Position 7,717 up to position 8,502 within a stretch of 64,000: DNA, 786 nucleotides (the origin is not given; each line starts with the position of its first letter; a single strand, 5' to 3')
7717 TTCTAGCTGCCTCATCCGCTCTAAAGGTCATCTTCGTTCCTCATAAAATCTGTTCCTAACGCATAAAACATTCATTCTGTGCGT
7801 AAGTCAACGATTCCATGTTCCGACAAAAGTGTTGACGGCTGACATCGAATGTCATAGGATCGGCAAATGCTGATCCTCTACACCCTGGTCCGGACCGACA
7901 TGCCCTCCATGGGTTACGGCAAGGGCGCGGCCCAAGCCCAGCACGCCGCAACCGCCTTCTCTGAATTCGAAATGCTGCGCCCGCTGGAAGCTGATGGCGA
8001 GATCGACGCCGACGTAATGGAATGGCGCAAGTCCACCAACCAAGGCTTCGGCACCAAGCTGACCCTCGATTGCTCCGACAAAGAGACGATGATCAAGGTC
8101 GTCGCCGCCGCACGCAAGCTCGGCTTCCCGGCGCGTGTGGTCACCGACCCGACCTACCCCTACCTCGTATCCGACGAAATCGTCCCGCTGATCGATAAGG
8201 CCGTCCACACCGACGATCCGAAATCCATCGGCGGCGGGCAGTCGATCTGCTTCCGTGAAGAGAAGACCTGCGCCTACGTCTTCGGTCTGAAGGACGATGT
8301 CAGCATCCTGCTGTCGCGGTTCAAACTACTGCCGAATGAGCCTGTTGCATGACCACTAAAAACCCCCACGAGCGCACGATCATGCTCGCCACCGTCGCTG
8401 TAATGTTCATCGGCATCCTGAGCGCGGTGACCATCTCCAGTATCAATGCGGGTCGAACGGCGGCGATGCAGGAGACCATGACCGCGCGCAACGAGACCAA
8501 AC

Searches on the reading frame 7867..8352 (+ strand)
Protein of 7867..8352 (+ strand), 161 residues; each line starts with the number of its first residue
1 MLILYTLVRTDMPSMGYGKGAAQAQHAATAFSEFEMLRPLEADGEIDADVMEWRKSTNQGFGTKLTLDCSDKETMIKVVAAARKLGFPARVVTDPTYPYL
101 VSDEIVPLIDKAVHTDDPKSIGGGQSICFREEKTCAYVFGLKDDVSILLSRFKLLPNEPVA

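Call 57: find_related_loci(query=window:7867-8352:+, collection=viral_contigs, flank=6000)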
Query window:7867-8352:+ (161 aa) in viral_contigs; peptide patterns used: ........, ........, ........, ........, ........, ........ (x = any residue, [..] = any of these).
8 stretches matched a pattern; 5 encode a relative of the query (tblastn E <= 1e-3); 5 distinct loci.
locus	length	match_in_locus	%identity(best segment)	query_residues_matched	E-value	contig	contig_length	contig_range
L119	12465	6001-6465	44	3-156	3e-37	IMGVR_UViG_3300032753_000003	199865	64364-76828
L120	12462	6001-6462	43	3-156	2e-26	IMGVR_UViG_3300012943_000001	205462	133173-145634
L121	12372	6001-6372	30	4-154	3e-7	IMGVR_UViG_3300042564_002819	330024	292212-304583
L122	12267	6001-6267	45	4-99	6e-13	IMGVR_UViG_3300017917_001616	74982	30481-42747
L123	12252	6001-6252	36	4-99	7e-5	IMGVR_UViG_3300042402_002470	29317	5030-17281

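Call 60: find_related_loci(query=window:7867-8352:+, collection=metagenome_contigs, flank=6000)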
Query window:7867-8352:+ (161 aa) in metagenome_contigs; peptide patterns used: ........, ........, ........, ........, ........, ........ (x = any residue, [..] = any of these).
85 stretches matched a pattern; 13 encode a relative of the query (tblastn E <= 1e-3); 13 distinct loci.
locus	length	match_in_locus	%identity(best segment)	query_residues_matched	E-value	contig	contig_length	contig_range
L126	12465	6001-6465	44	3-156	3e-37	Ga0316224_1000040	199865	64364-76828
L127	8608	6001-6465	42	3-158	9e-37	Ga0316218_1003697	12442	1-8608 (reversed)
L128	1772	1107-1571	43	3-158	1e-36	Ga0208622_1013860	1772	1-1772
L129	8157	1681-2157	41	3-156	6e-36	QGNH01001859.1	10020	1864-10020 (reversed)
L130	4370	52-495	41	2-156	3e-32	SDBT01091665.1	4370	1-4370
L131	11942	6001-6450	40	3-156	5e-31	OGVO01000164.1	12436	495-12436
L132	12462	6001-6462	43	3-156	2e-26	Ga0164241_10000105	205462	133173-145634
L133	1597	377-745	28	4-154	8e-10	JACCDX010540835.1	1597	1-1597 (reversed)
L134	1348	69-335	35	4-99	1e-9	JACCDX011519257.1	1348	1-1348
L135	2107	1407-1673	34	4-99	4e-9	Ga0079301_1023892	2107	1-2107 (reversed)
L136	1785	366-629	35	4-99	9e-6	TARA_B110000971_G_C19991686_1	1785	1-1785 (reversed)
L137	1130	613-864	38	4-99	2e-5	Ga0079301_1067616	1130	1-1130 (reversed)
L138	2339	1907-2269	28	4-152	2e-5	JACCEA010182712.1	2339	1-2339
